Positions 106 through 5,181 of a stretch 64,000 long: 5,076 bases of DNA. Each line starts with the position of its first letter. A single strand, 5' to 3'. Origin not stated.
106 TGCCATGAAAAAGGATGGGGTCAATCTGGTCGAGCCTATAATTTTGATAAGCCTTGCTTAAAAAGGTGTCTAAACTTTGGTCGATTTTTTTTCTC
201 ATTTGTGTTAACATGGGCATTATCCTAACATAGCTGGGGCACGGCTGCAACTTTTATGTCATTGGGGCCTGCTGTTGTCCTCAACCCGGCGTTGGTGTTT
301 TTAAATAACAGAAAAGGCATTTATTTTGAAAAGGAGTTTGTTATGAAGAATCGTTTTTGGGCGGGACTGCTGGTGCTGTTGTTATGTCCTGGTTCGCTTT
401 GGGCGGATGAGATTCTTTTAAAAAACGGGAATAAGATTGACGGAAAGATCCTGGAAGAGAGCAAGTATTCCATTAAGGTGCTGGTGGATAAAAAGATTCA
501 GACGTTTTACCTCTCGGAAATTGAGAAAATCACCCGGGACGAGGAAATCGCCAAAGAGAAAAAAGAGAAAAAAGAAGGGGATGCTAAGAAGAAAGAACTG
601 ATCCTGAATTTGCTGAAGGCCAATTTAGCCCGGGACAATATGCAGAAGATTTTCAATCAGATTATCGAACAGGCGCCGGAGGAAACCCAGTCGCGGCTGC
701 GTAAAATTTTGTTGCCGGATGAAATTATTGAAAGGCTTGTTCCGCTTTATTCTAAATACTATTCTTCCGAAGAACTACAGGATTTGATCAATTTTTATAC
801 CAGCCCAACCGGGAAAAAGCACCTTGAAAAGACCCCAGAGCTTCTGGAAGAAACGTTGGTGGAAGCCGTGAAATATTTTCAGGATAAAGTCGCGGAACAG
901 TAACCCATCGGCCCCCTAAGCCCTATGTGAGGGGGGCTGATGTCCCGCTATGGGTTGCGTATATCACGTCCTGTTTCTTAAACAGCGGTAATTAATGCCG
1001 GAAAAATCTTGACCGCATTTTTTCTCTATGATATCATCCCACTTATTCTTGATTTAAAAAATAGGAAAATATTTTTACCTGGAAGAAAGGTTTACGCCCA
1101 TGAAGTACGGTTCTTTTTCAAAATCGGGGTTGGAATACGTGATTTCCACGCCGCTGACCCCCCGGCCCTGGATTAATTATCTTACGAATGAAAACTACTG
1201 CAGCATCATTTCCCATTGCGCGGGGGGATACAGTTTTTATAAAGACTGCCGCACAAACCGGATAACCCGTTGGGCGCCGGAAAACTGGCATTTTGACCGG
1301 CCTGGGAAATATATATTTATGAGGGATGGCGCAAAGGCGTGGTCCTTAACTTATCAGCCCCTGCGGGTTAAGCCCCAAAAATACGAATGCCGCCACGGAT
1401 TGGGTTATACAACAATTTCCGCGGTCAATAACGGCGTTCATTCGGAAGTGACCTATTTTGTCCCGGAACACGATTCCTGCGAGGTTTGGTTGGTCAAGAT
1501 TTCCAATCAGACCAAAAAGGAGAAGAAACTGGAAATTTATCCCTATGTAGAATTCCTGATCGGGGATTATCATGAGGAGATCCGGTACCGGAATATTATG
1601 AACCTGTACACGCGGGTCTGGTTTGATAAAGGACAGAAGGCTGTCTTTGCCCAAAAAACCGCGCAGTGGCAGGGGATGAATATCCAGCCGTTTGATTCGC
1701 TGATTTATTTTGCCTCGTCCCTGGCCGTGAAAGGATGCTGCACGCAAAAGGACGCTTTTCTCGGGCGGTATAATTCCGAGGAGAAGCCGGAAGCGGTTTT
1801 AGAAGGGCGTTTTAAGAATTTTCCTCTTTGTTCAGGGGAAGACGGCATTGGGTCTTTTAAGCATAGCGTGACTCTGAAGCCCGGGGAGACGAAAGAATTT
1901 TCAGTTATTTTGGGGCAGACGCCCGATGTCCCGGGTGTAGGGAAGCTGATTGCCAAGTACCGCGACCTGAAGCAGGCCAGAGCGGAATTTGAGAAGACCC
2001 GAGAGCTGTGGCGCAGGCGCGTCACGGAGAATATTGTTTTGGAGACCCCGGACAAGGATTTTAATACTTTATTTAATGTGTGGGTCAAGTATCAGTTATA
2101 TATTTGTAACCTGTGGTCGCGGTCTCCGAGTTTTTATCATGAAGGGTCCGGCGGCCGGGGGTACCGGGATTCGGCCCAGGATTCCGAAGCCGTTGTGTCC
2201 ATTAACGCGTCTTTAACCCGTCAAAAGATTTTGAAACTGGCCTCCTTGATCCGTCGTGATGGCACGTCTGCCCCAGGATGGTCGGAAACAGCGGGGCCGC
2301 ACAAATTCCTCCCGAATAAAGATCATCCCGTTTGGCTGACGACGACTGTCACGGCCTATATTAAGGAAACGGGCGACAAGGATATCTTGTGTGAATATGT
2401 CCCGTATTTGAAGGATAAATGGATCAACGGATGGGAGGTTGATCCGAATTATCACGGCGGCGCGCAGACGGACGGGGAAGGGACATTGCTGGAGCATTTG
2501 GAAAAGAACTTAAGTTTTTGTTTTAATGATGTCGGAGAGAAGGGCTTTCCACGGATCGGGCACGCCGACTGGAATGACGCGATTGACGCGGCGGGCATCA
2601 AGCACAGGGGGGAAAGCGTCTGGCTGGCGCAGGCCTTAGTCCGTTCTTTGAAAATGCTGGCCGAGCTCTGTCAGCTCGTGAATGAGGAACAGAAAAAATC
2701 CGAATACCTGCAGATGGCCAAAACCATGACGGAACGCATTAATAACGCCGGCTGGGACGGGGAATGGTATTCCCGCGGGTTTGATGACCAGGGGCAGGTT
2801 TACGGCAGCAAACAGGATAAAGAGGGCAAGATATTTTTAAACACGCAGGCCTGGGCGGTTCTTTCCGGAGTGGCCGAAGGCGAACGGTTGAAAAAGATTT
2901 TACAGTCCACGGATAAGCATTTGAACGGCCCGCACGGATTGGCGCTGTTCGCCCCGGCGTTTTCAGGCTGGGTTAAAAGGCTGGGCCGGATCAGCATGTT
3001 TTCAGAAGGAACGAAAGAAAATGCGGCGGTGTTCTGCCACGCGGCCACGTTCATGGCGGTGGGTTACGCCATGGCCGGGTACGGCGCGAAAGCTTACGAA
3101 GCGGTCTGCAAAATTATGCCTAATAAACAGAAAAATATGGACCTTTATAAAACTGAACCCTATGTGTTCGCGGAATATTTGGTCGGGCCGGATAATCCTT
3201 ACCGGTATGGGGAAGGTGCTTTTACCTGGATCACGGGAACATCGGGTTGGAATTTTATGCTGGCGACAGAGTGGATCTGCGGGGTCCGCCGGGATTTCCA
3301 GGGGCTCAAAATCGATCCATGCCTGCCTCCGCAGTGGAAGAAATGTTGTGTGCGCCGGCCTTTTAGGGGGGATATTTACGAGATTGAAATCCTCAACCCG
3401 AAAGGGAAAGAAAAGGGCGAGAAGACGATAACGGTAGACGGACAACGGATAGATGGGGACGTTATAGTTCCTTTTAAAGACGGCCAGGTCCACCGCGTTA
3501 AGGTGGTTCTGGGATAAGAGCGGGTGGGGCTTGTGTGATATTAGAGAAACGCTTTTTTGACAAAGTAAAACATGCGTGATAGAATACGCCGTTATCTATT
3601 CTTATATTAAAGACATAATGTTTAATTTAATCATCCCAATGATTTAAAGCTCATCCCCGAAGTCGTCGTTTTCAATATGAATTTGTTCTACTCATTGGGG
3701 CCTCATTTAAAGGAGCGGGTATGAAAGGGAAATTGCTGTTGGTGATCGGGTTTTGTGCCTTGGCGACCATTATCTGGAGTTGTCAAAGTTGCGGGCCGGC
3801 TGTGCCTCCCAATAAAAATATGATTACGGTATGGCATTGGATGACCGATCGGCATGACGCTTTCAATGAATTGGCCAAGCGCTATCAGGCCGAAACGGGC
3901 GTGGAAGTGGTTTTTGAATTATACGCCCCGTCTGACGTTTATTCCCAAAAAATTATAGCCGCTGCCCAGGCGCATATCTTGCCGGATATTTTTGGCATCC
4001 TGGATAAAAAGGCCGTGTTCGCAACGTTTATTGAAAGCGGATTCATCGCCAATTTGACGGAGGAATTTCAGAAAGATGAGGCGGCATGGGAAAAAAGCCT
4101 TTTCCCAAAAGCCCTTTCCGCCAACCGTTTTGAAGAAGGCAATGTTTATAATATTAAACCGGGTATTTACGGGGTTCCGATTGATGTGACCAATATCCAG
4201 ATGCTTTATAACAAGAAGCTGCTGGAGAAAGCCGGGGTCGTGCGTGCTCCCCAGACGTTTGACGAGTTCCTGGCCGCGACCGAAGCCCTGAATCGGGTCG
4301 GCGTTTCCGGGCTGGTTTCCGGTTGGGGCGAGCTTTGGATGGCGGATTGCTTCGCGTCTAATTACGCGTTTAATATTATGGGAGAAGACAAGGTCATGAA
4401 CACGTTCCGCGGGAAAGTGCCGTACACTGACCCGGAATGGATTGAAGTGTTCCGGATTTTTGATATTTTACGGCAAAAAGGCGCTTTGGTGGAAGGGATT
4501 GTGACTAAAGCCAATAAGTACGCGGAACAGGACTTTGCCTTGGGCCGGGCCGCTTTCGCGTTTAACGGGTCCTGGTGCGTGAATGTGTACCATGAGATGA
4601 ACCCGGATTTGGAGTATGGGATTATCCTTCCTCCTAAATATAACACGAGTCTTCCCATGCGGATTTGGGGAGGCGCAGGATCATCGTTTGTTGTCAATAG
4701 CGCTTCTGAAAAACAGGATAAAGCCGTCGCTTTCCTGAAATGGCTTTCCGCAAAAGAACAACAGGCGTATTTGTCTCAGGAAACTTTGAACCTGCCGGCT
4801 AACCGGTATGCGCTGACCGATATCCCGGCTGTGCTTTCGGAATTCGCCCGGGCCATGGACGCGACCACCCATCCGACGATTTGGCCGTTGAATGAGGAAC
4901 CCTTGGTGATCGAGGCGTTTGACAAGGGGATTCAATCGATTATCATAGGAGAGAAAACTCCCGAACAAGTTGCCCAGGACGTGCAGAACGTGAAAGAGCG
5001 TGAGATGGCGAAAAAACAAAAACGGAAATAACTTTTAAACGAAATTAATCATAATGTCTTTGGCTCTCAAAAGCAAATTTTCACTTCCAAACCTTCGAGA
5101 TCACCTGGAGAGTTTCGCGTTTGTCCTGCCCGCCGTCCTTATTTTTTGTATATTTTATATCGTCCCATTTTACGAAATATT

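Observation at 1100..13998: Candidate glucan/oligosaccharide utilisation locus assembled from a GH94 phosphorylase, an ATPase-less ABC importer, a GH72-like enzyme, Trp-module and CBM-like proteins, and a LacI regulator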

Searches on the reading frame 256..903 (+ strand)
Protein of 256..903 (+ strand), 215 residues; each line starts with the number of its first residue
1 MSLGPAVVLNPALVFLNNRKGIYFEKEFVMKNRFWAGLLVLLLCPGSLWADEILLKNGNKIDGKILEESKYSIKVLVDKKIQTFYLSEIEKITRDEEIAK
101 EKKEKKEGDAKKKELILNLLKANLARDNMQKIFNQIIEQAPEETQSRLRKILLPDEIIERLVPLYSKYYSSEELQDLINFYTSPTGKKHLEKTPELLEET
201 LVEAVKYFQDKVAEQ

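Call 3: search_protein_families(library=pfam, proteins=[window:256-903:+], max_evalue=0.01)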
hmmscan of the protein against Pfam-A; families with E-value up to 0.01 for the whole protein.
window:256-903:+ (215 aa): 1 family
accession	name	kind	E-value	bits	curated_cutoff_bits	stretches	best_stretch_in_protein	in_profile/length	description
PF09832.14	DUF2059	-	2.1e-14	53.7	23.6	1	155-203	1-49/60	Uncharacterized protein conserved in bacteria (DUF2059)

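Call 8: search_protein_families(library=ncbifam, proteins=[window:256-903:+], max_evalue=0.01)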
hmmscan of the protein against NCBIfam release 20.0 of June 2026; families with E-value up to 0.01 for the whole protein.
window:256-903:+ (215 aa): 3 families
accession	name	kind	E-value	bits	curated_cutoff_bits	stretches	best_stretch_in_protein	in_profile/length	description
NF047433.1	Lepto_7_Nterm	domain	8.9e-13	47.8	43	1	39-93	3-59/63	LA_0442/LA_0875 N-terminal domain-containing protein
NF041881.1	PTPDL_fam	equivalog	5.3e-08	32.4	200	1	40-104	2-71/339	PTPDL family protein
NF047503.1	LB_137_fam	subfamily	1.3e-05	24.6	200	1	39-117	2-80/288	LB_137 family protein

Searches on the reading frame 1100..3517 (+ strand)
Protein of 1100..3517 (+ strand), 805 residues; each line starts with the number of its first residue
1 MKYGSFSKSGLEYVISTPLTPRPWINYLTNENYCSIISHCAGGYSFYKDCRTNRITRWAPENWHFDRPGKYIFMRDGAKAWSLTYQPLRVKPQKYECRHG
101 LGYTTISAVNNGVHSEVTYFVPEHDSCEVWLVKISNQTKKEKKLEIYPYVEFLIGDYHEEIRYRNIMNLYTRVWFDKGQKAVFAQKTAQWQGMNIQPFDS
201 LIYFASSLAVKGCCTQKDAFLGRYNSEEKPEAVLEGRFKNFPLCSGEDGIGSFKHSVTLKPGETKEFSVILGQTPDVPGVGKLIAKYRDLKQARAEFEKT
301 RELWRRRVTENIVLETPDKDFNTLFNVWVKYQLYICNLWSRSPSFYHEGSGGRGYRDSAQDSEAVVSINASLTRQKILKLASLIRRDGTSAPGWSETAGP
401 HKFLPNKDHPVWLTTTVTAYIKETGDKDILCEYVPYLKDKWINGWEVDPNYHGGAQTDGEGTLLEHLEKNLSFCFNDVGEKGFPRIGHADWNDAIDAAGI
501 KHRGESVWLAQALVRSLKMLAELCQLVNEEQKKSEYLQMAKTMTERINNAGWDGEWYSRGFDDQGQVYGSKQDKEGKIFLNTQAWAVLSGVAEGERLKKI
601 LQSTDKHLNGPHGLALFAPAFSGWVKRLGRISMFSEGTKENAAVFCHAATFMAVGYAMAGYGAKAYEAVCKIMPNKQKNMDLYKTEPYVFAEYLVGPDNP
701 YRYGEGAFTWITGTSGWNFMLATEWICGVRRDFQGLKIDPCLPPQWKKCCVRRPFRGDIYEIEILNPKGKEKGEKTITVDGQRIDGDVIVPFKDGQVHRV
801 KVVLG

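Call 3: search_protein_families(library=pfam, proteins=[window:1100-3517:+], max_evalue=0.01)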
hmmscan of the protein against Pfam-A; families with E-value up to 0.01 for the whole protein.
window:1100-3517:+ (805 aa): 4 families
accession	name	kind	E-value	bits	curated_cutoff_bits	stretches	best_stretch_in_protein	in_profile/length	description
PF17167.11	Glyco_hydro_94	-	3.7e-103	345.9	27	1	304-728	2-420/420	Glycosyl hydrolase 94 superfamily, catalytic domain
PF06165.18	GH94_b-supersand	-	4.3e-70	236.5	23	1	21-272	1-251/251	Glycosyl hydrolase 94, supersandwich domain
PF06202.20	GDE_C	-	0.00035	20.1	21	1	407-617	80-268/367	Amylo-alpha-1,6-glucosidase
PF03633.20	Glyco_hydro_65C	-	0.00061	19.9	22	1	734-768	6-39/62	Glycosyl hydrolase family 65, C-terminal domain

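Call 8: search_protein_families(library=ncbifam, proteins=[window:1100-3517:+], max_evalue=0.01)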
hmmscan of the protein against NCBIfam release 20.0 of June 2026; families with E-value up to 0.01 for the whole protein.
window:1100-3517:+ (805 aa): 0 families

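Call 10: search_solved_structures(query=window:1100-3517:+, max_evalue=0.00001, show_alignments=0)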
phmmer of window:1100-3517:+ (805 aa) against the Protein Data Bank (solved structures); distinct sequences matched with E-value up to 0.00001: 20.
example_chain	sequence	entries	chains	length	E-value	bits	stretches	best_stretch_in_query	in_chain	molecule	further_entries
3qde_A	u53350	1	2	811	1.1e-147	496.5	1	1-805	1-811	Cellobiose phosphorylase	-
8ho7_A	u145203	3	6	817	5.9e-147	494.1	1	1-804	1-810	Cellobiose phosphorylase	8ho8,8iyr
8ho9_A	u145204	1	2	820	8.7e-143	480.3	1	2-805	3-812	Cellobiose phosphorylase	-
8hob_A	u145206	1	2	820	2.5e-142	478.8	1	2-805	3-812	Cellobiose phosphorylase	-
1v7v_A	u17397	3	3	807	3.3e-125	422.1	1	1-805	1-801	chitobiose phosphorylase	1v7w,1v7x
3s4c_A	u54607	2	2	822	1.6e-120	406.7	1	1-803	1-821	Lactose Phosphorylase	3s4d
2cqs_A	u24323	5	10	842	4.3e-120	405.2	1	1-802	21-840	Cellobiose Phosphorylase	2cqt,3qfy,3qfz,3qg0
8bou_A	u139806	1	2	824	5.1e-120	404.9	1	1-789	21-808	N,N'-diacetylchitobiose phosphorylase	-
3afj_A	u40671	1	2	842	5.9e-120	404.7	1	1-802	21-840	Cellobiose Phosphorylase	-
3rrs_A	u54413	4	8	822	1e-119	404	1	1-803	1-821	Cellobiose phosphorylase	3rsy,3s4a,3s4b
3act_A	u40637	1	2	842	4.2e-119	401.9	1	1-802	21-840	Cellobiose Phosphorylase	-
3acs_A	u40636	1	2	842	7.3e-119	401.1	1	1-802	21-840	Cellobiose Phosphorylase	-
8rf9_A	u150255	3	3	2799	1.7e-101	343.7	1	3-780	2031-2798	Cyclic beta 1-2 glucan synthetase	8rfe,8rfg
8rf0_A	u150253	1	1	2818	1.8e-101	343.6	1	3-780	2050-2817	Cyclic beta-(1,2)-glucan synthase NdvB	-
4zle_A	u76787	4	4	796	1.7e-66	227.9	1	297-804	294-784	Putative b-glycan phosphorylase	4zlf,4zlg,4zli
6ggy_A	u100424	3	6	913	5.2e-43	150.2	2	111-544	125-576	Laminaribiose phosphorylase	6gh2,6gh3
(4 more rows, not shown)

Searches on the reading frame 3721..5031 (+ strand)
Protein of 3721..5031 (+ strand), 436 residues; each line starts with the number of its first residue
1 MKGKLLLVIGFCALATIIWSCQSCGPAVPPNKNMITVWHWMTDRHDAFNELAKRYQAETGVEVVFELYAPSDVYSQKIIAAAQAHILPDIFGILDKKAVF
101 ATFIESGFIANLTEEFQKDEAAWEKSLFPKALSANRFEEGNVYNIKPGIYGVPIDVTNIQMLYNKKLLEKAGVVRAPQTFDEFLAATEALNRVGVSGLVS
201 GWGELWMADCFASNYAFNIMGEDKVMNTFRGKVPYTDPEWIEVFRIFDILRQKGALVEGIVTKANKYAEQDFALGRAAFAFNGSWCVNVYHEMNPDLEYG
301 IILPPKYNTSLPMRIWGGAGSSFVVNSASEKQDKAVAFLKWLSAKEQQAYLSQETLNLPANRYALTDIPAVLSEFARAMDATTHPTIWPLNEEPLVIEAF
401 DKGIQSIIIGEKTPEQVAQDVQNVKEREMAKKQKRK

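Call 3: search_protein_families(library=pfam, proteins=[window:3721-5031:+], max_evalue=0.01)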
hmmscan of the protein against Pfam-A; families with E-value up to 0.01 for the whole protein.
window:3721-5031:+ (436 aa): 3 families
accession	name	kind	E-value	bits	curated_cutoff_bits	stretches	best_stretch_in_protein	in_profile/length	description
PF13416.11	SBP_bac_8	-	9.1e-35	121.2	27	1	50-363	1-264/279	Bacterial extracellular solute-binding protein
PF01547.30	SBP_bac_1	-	2.8e-32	113.4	26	1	45-349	5-307/307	Bacterial extracellular solute-binding protein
PF13531.11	SBP_bac_11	-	0.00058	20.1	25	0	46-92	11-52/227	Bacterial extracellular solute-binding protein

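Call 8: search_protein_families(library=ncbifam, proteins=[window:3721-5031:+], max_evalue=0.01)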
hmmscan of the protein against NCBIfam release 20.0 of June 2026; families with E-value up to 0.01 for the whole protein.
window:3721-5031:+ (436 aa): 6 families
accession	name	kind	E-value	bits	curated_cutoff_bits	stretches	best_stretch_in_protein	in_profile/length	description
NF053763.1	ABCarbgalBndGanS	equivalog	3.2e-15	55.8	700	1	146-431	135-418/420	galactooligosaccharide ABC transporter substrate-binding protein GanS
NF007011.0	PRK09474.1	equivalog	8.6e-15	54.4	291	1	11-344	9-312/396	maltose/maltodextrin ABC transporter substrate-binding protein MalE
TIGR03851.1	chitin_NgcE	equivalog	5.4e-12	45.4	399.65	1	152-424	156-437/450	N-acetylglucosamine/diacetylchitobiose ABC transporter substrate-binding protein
NF008211.0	PRK10974.1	equivalog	1.9e-10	40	411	1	34-364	28-355/439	sn-glycerol-3-phosphate ABC transporter substrate-binding protein UgpB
NF040930.1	ABC_arch_GlcS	equivalog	7.3e-05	21.8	500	1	40-290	7-257/444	glucose ABC transporter substrate-binding protein GlcS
TIGR01256.1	modA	equivalog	0.0014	18.6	62.5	1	46-86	6-45/217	molybdate ABC transporter substrate-binding protein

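Call 36: search_solved_structures(query=window:3721-5031:+, max_evalue=0.001)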
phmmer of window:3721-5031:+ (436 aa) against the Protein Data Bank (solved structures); distinct sequences matched with E-value up to 0.001: 68 (the best 60 are shown).
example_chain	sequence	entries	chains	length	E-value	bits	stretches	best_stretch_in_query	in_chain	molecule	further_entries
7ehp_A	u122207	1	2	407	8e-20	74.2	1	136-427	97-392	chitin oligosaccahride binding protein NagB1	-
7eho_A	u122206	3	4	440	4.4e-18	68.4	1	135-432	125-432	Chitin oligosaccharide binding protein NagB2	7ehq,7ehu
9xor_A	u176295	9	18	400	1.5e-17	66.7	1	149-368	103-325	maltose-binding protein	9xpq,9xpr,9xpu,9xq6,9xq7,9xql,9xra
5ci5_A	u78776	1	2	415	3.7e-15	58.8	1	35-419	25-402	Extracellular solute-binding protein family 1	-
6rjy_A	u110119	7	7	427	3.8e-15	58.8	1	44-361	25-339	Arabino-oligosaccharids-binding protein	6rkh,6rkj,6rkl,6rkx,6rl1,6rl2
5ysb_A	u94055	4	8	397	9e-14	54.2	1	32-367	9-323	Lin1841 protein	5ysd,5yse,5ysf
3quf_A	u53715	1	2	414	1e-13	54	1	149-372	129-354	Extracellular solute-binding protein, family 1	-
4g68_B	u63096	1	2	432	2.8e-13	52.6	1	32-363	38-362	ABC transporter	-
4g68_A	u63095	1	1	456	3.3e-13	52.4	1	32-363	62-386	ABC transporter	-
9xf5_A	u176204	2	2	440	1e-12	50.7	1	35-423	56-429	ABC transporter substrate-binding protein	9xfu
3zkk_A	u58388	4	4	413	2.3e-12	49.6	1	20-425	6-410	XOS BINDING PROTEIN | PUTATIVE SUGAR TRANSPORTER SOLUTE-BINDING PROTEIN | SUGAR TRANSPORTER SOLUTE-BINDING PROTEIN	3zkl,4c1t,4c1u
8art_A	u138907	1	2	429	2.3e-12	49.6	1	34-365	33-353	Putative secreted maltose-binding protein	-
2b3b_A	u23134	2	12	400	4.5e-12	48.7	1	38-346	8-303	glucose-binding protein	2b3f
7bvt_A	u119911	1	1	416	2.5e-11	46.2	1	34-361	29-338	Hypothetical sugar ABC-transporter sugar binding protein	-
6dtu_A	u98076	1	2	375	4.1e-10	42.2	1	44-417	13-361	maltose-binding protein MalE1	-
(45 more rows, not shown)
